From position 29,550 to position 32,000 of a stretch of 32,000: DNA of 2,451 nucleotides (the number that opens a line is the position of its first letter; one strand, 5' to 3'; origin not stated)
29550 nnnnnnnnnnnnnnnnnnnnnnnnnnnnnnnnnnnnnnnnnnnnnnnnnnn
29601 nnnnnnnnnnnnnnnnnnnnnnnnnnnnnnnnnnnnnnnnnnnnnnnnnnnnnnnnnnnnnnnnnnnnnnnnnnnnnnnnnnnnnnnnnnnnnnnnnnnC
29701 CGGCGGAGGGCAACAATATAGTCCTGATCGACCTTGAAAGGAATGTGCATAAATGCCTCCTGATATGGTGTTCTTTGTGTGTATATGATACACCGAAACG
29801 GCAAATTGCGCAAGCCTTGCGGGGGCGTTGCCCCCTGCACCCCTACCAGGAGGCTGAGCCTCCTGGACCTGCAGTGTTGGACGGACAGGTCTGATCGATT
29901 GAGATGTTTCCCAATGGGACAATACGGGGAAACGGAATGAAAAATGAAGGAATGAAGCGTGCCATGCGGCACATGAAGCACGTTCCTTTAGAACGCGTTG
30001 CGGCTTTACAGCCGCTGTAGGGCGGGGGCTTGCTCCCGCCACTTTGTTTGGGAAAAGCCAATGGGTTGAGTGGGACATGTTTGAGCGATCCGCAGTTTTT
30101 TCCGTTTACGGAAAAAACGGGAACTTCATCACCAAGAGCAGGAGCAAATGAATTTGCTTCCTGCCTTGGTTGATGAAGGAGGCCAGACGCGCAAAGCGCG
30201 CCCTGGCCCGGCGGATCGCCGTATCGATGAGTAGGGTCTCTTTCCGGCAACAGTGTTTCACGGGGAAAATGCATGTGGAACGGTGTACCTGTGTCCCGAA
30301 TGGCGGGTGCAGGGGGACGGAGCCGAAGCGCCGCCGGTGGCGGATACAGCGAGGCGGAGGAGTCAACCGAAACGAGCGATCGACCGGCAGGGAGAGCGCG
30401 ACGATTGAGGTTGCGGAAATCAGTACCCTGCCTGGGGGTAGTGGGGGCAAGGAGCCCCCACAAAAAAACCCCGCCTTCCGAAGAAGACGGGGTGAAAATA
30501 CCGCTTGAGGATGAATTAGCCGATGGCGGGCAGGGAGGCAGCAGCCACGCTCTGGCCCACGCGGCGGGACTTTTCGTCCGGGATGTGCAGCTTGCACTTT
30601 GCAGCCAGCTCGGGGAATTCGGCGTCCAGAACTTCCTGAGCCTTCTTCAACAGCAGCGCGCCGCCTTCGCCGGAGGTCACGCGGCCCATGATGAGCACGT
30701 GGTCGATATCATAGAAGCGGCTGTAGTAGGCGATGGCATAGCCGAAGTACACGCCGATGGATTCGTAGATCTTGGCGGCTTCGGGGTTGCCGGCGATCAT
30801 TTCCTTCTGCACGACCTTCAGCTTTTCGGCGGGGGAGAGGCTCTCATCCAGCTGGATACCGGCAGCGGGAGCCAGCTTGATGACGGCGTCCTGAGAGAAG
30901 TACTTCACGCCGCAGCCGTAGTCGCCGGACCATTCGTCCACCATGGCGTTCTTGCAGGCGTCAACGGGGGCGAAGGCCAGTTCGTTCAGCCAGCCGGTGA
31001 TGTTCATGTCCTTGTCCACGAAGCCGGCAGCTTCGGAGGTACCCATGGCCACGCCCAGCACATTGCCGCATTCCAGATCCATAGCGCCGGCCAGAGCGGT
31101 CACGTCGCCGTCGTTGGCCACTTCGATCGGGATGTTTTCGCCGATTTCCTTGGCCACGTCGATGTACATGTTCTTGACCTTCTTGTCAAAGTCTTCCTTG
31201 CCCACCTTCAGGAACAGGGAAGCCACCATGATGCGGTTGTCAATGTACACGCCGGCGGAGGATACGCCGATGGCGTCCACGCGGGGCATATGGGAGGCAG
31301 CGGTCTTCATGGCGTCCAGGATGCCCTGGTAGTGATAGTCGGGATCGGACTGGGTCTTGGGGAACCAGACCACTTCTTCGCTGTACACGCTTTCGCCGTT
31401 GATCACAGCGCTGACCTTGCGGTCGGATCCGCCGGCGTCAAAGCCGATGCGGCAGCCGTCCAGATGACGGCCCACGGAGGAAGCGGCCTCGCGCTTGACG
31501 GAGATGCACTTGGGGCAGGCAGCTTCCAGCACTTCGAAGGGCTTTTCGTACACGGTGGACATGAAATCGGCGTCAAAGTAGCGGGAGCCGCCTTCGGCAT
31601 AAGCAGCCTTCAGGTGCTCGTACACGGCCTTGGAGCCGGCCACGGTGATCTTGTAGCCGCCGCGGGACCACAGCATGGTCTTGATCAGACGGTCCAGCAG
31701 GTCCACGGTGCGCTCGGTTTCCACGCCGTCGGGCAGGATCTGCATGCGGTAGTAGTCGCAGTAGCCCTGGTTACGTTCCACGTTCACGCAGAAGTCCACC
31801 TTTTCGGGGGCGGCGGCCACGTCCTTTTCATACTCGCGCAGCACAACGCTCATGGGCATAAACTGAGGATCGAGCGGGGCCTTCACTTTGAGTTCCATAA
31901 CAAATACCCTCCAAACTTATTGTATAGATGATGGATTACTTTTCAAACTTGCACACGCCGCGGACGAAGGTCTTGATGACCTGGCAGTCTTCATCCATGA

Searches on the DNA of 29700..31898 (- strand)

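Call 8: search_rna_families(source=window, start=29700, end=30600, threshold=evalue, max_evalue=10, show_alignments=2)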
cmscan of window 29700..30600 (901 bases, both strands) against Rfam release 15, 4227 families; matches with E-value up to 10: 13.
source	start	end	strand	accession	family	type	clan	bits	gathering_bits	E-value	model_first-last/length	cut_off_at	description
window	30460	30550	-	RF02837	anti-hemB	Gene; sRNA;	-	24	49.5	0.0035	1-81/81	no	Burkholderia RNA 7 (anti-hemB)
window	30398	30484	+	RF02794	Pab19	Gene; snRNA; snoRNA; HACA-box;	-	23.7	55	0.17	1-102/102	no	Pab19 RNA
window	30461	30540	-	RF02278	Betaproteobacteria_toxic_sRNA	Gene; sRNA;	-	21.1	50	0.12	1-64/64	no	Betaproteobacteria toxic small RNA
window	29890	29998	-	RF01828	SprD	Gene; sRNA;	-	17.7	100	0.46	1-142/142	no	Small pathogenicity island RNA D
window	29927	29971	+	RF01097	RF_site8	Cis-reg; frameshift_element;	-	17.4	43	2.6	1-52/52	no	Gag/pro ribosomal frameshift site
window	29996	30069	-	RF00233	Tymo_tRNA-like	Cis-reg;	-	17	40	0.69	1-84/84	no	Tymovirus/Pomovirus/Furovirus tRNA-like 3' UTR element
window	30128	30175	+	RF03364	mir-427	Gene; miRNA;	-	16.2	70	5.1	1-69/69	no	mir-427 microRNA precursor family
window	30122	30180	-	RF03936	mir-4079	Gene; miRNA;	-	15.8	62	4.2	1-51/51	no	mir-4079 microRNA precursor family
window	30124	30178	+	RF03936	mir-4079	Gene; miRNA;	-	15.7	62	4.4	3-49/51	no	mir-4079 microRNA precursor family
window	30443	30472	+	RF01792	eiav_FSE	Cis-reg; frameshift_element;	-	14.9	40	1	1-35/35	no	ribosomal frameshift site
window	30420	30475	+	RF01696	Chlorobi-1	Gene; sRNA;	-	14.6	50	0.62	1-67/67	no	Chlorobi-1 RNA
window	30441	30501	+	RF00286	SCARNA8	Gene; snRNA; snoRNA; scaRNA;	-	14.5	53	5.3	1-131/131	no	Small Cajal body specific RNA 8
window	30477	30544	+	RF01276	sR53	Gene; snRNA; snoRNA; CD-box;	-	13.6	49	2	1-60/60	no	Small nucleolar RNA sR53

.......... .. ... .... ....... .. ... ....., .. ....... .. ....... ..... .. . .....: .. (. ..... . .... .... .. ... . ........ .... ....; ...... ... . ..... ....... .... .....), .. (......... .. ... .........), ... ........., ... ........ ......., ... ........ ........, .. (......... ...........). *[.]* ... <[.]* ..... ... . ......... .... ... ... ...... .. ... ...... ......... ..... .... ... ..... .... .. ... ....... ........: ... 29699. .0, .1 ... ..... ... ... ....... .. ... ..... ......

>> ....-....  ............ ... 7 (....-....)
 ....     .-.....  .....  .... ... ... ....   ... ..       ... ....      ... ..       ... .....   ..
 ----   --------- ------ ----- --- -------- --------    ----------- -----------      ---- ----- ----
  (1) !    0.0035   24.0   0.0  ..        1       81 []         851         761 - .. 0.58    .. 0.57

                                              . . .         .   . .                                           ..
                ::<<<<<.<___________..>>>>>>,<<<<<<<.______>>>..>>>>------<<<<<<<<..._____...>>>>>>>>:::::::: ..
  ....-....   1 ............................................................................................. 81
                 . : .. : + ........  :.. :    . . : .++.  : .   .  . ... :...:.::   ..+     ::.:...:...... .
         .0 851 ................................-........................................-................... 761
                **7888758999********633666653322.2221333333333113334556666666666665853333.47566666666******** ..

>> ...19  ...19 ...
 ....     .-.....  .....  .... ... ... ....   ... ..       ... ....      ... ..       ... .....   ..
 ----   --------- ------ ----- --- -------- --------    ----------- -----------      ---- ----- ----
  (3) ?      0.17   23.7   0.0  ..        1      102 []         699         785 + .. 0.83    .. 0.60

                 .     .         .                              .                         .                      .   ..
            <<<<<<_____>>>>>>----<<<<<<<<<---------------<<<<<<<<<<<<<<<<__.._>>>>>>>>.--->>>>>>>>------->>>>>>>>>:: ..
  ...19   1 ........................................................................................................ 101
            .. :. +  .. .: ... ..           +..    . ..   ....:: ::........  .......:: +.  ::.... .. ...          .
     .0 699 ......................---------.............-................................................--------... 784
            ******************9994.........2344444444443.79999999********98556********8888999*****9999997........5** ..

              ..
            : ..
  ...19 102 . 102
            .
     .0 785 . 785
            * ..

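Call 44: search_rna_families(sources=[L060, L018, L074, L029, L023, L034, L057, L078, L053, L019, L109, L003, L063, L093], threshold=gathering)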
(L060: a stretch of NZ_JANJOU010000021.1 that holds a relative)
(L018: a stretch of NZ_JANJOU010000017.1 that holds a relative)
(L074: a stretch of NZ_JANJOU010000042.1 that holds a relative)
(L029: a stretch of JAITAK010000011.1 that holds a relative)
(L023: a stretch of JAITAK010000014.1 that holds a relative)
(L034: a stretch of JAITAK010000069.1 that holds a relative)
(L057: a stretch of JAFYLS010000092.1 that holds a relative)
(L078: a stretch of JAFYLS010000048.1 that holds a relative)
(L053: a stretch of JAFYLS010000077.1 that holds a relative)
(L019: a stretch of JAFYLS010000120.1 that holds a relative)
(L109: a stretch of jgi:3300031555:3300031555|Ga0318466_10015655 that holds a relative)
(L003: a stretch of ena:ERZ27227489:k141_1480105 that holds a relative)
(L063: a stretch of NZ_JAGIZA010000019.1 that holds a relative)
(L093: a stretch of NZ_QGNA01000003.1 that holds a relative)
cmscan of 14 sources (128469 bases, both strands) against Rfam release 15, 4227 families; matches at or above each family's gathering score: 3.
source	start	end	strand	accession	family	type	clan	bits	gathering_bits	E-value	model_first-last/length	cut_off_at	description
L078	7620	7840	+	RF00230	T-box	Cis-reg; leader;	-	109.4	93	5.8e-23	1-219/219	no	T-box leader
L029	6015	6088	-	RF00005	tRNA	Gene; tRNA;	CL00001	62.5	29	7.1e-11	1-71/71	no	tRNA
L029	3935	4007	-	RF00005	tRNA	Gene; tRNA;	CL00001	61.9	29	1.1e-10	1-71/71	no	tRNA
